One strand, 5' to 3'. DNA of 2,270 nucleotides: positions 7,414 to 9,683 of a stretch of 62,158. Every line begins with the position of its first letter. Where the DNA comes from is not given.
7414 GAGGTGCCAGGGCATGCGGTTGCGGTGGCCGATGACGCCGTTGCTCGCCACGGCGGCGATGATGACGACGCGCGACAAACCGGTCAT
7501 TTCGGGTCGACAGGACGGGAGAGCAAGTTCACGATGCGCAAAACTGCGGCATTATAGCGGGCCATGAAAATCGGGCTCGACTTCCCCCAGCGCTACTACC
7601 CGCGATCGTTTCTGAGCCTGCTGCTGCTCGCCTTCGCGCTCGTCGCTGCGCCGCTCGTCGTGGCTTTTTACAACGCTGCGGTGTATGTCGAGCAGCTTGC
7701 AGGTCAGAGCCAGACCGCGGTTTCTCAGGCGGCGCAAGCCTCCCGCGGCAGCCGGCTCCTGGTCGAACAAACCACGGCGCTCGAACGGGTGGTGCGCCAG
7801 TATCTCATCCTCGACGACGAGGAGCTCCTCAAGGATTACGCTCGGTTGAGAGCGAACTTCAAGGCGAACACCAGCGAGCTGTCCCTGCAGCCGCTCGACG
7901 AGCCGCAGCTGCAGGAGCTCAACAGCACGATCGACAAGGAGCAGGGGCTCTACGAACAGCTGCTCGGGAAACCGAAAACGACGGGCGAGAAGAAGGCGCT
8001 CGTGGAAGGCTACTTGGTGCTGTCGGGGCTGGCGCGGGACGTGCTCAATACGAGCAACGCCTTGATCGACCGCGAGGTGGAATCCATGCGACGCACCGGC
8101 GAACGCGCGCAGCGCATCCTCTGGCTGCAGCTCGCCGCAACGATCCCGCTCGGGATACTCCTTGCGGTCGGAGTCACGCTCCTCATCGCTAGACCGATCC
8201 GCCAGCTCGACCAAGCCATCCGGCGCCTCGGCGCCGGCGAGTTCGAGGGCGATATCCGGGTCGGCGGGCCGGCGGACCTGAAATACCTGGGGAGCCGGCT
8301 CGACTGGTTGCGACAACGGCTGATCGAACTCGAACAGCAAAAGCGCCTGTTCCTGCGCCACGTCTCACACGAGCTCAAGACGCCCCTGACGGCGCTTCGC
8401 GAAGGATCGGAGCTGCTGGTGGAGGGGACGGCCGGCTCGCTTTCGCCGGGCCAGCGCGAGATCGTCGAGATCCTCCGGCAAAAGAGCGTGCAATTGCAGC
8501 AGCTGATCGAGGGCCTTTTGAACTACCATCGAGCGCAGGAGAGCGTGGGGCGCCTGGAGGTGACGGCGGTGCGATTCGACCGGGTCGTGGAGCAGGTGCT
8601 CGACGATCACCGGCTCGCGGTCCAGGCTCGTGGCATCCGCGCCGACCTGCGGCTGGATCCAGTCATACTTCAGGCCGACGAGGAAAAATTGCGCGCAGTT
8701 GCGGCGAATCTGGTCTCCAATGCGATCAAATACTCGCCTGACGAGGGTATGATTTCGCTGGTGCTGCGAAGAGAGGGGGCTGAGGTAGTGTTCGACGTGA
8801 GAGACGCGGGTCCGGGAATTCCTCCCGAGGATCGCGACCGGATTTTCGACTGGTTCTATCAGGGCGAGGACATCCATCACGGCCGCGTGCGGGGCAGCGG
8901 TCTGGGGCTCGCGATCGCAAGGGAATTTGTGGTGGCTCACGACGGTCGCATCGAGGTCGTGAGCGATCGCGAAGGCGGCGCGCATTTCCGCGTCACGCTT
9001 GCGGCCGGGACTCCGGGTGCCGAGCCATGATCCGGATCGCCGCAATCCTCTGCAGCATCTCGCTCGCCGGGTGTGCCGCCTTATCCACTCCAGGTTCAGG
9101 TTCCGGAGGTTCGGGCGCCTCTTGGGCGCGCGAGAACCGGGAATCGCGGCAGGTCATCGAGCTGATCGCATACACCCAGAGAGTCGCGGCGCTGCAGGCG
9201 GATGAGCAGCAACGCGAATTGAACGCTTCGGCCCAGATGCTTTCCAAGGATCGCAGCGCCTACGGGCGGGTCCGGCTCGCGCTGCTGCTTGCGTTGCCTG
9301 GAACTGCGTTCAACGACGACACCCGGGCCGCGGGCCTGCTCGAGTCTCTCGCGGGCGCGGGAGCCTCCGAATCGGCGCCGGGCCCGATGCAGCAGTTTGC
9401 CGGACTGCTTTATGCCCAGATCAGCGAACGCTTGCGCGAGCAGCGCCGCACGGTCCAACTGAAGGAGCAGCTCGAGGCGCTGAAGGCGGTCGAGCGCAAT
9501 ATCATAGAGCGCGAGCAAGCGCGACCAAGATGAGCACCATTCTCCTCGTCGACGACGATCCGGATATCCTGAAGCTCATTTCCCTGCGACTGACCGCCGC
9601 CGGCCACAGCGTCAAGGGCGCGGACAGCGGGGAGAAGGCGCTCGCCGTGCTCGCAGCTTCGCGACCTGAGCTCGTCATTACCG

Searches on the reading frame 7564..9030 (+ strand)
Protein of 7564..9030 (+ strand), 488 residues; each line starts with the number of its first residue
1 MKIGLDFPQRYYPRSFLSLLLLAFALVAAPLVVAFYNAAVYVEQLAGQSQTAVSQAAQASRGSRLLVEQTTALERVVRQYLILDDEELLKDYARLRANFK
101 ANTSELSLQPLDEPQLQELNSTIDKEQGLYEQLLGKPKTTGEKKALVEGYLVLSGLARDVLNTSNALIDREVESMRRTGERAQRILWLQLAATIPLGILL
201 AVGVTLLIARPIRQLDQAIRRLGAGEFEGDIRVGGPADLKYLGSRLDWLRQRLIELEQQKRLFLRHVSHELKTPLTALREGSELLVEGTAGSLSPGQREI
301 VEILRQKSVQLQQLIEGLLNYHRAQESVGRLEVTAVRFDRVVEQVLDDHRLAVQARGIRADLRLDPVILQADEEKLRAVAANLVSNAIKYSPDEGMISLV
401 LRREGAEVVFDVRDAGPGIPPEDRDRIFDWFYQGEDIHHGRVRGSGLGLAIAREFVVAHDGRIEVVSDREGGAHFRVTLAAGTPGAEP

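Call 6: search_protein_families(library=ncbifam, proteins=[window:7564-9030:+], max_evalue=0.001)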
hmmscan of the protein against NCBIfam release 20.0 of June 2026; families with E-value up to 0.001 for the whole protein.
window:7564-9030:+ (488 aa): 78 families (the best 25 are shown)
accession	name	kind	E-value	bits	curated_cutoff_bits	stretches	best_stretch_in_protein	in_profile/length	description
NF033092.0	HK_WalK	equivalog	1.7e-51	175.5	725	2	256-480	368-593/594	cell wall metabolism sensor histidine kinase WalK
NF046044.1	PnpS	equivalog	1.1e-47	162.9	400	1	255-479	165-389/390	two-component system histidine kinase PnpS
TIGR02966.1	phoR_proteo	equivalog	3.1e-46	157.9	334.2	1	252-479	106-333/333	phosphate regulon sensor histidine kinase PhoR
NF008312.0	PRK11100.1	equivalog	3.7e-45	154.7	356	1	173-480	171-473/477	two-component system sensor histidine kinase CreC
NF040691.1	MtrAB_MtrB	equivalog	3.1e-42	145.2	450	1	156-480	160-491/507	MtrAB system histidine kinase MtrB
NF012163.2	BaeS_SmeS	equivalog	1.5e-41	142.8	500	1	182-479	162-456/457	sensor histidine kinase efflux regulator BaeS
TIGR01386.1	cztS_silS_copS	subfamily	1.2e-38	133.3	292.55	1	17-479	8-456/457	heavy metal sensor histidine kinase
TIGR02956.1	TMAO_torS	equivalog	1.5e-38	132.5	676.5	1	258-480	462-681/967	TMAO reductase system sensor histidine kinase/response regulator TorS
NF007898.0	PRK10604.1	equivalog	3.7e-37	128.5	478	1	185-479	134-421/433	two-component system sensor histidine kinase RstB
NF007004.0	PRK09467.1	equivalog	2.2e-36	125.6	415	1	200-480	172-435/440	two-component system sensor histidine kinase EnvZ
NF041735.1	hist_kin_RppB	equivalog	1e-35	123.4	400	1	258-479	214-437/438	two-component system sensor histidine kinase RppB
NF007837.0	PRK10549.1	equivalog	1.2e-35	123.2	603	1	184-480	164-457/466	envelope stress sensor histidine kinase BaeS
NF047465.1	hybrid_HK_LvrA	exception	3.3e-35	121.3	1200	1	248-480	190-421/819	hybrid histidine kinase/response regulator LvrA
NF007007.0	PRK09470.1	equivalog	4.2e-35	121.5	486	1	184-479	172-457/463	envelope stress sensor histidine kinase CpxA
NF033093.1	HK_VicK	exception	2.2e-34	118.9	680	1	257-479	206-433/448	cell wall metabolism sensor histidine kinase VicK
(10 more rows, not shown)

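Call 7: search_protein_families(library=pfam, proteins=[window:7564-9030:+], max_evalue=0.001)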
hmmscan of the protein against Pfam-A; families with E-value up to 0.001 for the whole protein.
window:7564-9030:+ (488 aa): 4 families
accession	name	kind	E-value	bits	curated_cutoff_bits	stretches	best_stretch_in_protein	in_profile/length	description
PF02518.31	HATPase_c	-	9.2e-27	94.1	26.4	1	372-480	2-108/111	Histidine kinase-, DNA gyrase B-, and HSP90-like ATPase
PF00512.31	HisKA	-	3e-14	53.2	26.9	1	259-326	1-65/66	His Kinase A (phospho-acceptor) domain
PF00672.30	HAMP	-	0.00032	21.4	25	1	206-254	4-52/53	HAMP domain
PF13581.12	HATPase_c_2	-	0.00052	20.5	27.4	1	371-457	27-110/127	Histidine kinase-like ATPase domain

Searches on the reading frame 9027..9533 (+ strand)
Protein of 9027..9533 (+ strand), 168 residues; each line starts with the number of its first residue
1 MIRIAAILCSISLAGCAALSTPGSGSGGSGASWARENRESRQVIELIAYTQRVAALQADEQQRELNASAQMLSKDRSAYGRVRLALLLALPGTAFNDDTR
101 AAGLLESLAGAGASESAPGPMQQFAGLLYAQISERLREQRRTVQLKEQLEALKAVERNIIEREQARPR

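Call 6: search_protein_families(library=ncbifam, proteins=[window:9027-9533:+], max_evalue=0.001)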
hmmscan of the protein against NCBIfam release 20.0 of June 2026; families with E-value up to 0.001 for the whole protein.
window:9027-9533:+ (168 aa): 0 families

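Call 7: search_protein_families(library=pfam, proteins=[window:9027-9533:+], max_evalue=0.001)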
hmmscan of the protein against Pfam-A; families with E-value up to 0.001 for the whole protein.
window:9027-9533:+ (168 aa): 0 families
